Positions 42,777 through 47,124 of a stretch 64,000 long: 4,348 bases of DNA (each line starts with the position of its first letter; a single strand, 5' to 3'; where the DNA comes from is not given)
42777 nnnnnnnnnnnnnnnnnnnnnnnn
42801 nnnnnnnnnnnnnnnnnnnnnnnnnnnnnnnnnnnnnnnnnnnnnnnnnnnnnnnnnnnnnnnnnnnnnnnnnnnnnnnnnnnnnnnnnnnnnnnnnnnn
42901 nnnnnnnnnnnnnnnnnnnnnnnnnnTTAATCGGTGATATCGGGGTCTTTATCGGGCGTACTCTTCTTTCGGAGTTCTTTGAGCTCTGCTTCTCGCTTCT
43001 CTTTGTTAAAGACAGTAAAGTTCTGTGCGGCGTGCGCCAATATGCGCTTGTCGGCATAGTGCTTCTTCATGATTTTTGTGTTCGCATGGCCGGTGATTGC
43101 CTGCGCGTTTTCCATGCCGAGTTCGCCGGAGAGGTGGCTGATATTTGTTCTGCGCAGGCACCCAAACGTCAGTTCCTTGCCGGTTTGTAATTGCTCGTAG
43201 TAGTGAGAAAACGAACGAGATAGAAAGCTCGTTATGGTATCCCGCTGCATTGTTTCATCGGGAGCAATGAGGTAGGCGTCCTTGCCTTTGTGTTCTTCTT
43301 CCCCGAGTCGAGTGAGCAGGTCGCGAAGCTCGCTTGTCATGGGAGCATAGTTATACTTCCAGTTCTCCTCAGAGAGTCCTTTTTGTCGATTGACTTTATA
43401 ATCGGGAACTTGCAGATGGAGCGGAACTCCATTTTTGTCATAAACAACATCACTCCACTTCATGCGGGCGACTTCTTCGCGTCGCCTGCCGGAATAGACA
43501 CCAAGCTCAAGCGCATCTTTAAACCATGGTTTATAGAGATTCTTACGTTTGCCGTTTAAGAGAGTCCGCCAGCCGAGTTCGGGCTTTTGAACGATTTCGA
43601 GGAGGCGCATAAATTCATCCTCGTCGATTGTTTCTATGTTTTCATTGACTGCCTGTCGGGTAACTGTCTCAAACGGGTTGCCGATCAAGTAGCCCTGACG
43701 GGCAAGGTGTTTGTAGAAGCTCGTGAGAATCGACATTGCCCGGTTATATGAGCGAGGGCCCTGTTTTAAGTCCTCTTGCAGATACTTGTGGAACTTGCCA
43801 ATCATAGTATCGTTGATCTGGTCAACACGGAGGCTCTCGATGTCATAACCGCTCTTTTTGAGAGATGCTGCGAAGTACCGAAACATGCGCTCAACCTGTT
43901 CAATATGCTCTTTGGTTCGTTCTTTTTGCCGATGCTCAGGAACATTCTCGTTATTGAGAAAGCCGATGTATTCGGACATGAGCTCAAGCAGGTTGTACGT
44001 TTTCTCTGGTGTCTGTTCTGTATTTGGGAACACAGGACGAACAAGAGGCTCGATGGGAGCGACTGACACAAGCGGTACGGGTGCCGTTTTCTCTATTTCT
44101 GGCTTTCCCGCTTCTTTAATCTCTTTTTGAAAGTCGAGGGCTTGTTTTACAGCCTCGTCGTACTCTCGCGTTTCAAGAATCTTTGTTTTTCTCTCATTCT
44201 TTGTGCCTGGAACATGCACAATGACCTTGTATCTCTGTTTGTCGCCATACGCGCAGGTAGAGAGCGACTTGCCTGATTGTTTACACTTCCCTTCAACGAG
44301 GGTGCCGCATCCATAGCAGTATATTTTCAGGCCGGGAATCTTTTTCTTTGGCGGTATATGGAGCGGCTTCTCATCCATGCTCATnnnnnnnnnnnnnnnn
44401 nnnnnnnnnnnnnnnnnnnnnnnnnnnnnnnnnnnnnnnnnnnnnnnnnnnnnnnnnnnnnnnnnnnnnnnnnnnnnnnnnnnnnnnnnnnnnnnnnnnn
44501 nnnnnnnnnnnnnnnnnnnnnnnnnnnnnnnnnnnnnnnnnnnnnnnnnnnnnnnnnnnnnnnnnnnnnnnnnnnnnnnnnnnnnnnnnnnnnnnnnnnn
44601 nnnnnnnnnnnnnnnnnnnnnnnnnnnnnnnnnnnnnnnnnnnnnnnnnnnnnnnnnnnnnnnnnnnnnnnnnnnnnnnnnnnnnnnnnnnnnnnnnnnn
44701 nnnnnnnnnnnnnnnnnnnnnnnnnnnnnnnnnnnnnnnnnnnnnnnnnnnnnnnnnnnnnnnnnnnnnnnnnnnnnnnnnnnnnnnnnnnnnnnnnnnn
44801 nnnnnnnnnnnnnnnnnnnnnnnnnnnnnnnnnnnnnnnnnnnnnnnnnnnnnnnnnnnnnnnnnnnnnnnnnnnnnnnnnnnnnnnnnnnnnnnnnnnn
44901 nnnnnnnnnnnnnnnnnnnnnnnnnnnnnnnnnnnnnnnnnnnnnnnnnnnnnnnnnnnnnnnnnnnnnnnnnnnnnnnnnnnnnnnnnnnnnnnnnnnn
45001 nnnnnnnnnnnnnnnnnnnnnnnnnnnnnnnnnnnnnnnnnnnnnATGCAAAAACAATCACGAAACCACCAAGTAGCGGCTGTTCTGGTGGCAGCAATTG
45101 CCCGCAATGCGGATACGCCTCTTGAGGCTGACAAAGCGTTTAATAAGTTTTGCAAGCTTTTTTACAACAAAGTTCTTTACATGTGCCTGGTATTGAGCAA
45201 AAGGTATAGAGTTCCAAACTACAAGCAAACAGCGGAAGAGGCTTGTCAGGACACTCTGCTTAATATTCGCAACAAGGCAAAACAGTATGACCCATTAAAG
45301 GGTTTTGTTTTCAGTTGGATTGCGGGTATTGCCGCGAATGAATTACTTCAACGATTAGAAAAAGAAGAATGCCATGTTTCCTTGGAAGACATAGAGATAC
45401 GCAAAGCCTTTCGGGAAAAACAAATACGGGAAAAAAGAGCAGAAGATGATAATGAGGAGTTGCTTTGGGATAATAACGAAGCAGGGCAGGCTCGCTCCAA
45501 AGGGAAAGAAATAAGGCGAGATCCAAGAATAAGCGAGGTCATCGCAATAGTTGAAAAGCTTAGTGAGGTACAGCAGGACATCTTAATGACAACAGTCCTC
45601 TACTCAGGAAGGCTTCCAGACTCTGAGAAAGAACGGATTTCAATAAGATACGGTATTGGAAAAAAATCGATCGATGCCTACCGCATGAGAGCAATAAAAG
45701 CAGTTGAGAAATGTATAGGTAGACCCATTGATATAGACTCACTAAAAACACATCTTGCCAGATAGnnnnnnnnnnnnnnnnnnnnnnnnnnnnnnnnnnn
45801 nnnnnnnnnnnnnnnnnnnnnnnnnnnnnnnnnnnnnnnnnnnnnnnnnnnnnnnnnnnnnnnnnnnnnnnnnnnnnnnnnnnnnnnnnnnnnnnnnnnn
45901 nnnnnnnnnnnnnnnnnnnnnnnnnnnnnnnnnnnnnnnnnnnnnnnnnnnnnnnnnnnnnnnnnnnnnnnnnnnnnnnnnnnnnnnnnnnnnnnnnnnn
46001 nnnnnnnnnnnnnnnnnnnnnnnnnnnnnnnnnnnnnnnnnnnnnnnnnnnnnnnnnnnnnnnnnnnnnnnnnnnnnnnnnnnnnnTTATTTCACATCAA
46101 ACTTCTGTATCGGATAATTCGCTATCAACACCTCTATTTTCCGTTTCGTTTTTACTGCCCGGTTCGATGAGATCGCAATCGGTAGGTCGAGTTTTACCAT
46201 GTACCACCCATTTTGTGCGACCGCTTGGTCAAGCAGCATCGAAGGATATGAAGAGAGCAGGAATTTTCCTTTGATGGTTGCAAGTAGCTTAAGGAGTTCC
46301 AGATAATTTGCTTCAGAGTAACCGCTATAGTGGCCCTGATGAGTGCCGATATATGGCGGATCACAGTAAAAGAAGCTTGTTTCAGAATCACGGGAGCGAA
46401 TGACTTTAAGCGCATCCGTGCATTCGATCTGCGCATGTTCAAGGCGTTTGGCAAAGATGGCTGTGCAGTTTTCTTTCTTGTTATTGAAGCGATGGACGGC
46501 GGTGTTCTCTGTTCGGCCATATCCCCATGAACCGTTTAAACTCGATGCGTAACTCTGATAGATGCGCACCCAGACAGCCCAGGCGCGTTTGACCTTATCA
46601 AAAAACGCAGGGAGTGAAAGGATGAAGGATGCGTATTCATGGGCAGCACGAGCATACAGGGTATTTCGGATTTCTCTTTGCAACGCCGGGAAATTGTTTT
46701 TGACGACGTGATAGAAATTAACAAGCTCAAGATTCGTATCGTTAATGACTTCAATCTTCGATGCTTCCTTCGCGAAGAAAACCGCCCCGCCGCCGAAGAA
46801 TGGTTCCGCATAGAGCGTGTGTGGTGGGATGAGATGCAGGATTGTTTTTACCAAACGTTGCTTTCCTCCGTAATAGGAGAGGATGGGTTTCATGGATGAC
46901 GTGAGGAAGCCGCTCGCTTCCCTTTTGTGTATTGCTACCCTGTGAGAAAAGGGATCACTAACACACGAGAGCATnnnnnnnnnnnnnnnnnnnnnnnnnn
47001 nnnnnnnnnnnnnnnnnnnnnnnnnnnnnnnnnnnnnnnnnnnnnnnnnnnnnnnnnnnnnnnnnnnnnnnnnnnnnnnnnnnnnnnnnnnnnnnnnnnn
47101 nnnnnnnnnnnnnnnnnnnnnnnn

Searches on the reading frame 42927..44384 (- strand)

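Call 7: search_protein_families(library=ncbifam, proteins=[window:42927-44384:-])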
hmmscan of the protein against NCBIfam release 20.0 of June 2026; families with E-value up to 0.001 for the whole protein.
window:42927-44384:- (485 aa): 4 families
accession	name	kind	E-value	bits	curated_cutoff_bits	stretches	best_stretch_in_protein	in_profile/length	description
NF040815.2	recomb_XerA_Arch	equivalog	6.1e-07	29.3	220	1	155-437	11-246/263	site-specific tyrosine recombinase/integron integrase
TIGR02225.1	recomb_XerD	equivalog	4.1e-06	26.3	329.6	1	183-268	36-119/290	site-specific tyrosine recombinase XerD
TIGR02224.1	recomb_XerC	equivalog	2.7e-05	23.7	335.15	1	170-267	27-121/295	tyrosine recombinase XerC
NF001399.0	PRK00283.1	subfamily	0.00064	19.1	279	0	183-266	44-127/300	tyrosine recombinase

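Call 8: search_protein_families(library=pfam, proteins=[window:42927-44384:-])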
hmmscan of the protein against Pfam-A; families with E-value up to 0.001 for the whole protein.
window:42927-44384:- (485 aa): 2 families
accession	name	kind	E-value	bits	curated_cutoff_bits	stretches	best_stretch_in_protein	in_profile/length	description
PF00589.27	Phage_integrase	-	5.1e-08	33.3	27.1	1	285-446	21-168/172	Phage integrase family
PF13102.12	Phage_int_SAM_5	-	5.3e-06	27.2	22.3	1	133-239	3-94/98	Phage integrase SAM-like domain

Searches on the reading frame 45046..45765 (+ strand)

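Call 7: search_protein_families(library=ncbifam, proteins=[window:45046-45765:+])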
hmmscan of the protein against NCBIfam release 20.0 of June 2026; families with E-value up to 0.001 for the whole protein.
window:45046-45765:+ (239 aa): 17 families
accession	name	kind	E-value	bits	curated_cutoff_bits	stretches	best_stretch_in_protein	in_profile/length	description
NF007228.0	PRK09646.1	subfamily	4.3e-08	33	226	1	29-114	29-108/194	ECF RNA polymerase sigma factor SigK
TIGR02937.1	sigma70-ECF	superfamily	5.1e-06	26.2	42.9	1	31-223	2-164/165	sigma-70 family RNA polymerase sigma factor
NF009189.0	PRK12537.1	equivalog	6.4e-06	25.8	261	1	54-127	41-114/182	RNA polymerase sigma factor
NF009178.0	PRK12526.1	equivalog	9.6e-06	25.3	301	1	4-134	19-145/211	RNA polymerase sigma factor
NF008893.0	PRK11924.2-3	equivalog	1.6e-05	24.6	331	1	55-120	40-105/181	RNA polymerase sigma factor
NF007223.0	PRK09641.1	equivalog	4.1e-05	23.5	209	1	29-119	17-101/187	RNA polymerase sigma factor SigW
TIGR02989.1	Sig-70_gvs1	subfamily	5e-05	23.3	124.55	1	61-135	26-99/158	RNA polymerase sigma-70 factor, Rhodopirellula/Verrucomicrobium family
NF009167.0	PRK12514.1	equivalog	7.1e-05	22.8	265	1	26-108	16-92/180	RNA polymerase sigma factor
NF009186.0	PRK12534.1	equivalog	9.4e-05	22.3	267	1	30-106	25-95/187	RNA polymerase sigma factor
TIGR02952.1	Sig70_famx2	equivalog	0.0003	20.8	206.45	0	30-126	11-101/170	ECF subfamily RNA polymerase sigma factor, BldN family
NF058625.1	sigma_PG0214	equivalog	0.00034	20.4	130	0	125-180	69-122/170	GFO_1088 family ECF-type sigma factor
NF009191.0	PRK12539.1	subfamily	0.00037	20.1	171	1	58-118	47-104/185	sigma-70 family RNA polymerase sigma factor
TIGR02985.1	Sig70_bacteroi1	subfamily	0.00039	20.7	126.4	0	34-219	2-157/162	RNA polymerase sigma-70 factor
NF009165.0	PRK12512.1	equivalog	0.00053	19.6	198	0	56-135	46-124/184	RNA polymerase sigma factor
NF008890.0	PRK11924.1-3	equivalog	0.00054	19.4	284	1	30-109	39-112/205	RNA polymerase sigma factor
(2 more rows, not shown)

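Call 8: search_protein_families(library=pfam, proteins=[window:45046-45765:+])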
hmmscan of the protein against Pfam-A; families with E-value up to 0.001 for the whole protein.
window:45046-45765:+ (239 aa): 1 family
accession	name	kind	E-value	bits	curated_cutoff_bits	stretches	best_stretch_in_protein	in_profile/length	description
PF04542.20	Sigma70_r2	-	1.9e-05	24.8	24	1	48-107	8-68/71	Sigma-70 region 2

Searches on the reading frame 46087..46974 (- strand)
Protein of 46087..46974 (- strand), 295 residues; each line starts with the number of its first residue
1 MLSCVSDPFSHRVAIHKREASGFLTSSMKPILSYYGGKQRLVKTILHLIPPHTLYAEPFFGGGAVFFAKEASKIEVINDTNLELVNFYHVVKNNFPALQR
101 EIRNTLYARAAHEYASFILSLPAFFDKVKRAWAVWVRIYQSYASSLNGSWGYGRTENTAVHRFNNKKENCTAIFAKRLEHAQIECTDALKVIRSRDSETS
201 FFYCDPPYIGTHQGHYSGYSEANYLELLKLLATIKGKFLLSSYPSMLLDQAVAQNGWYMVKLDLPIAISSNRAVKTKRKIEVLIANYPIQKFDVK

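Call 7: search_protein_families(library=ncbifam, proteins=[window:46087-46974:-])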
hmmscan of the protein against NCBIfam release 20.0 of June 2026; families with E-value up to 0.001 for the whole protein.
window:46087-46974:- (295 aa): 2 families
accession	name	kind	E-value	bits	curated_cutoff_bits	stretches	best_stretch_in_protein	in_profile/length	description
TIGR00571.1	dam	subfamily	8e-29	101.1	114.85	1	28-285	1-266/267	Dam family site-specific DNA-(adenine-N6)-methyltransferase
NF008152.0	PRK10904.1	equivalog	1.2e-13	51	441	1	31-287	7-268/271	adenine-specific DNA-methyltransferase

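Call 8: search_protein_families(library=pfam, proteins=[window:46087-46974:-])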
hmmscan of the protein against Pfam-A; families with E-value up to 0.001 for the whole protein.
window:46087-46974:- (295 aa): 1 family
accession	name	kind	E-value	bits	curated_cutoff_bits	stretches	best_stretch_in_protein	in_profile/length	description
PF02086.21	MethyltransfD12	-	9.3e-28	98.1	22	1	34-221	1-199/253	D12 class N6 adenine-specific DNA methyltransferase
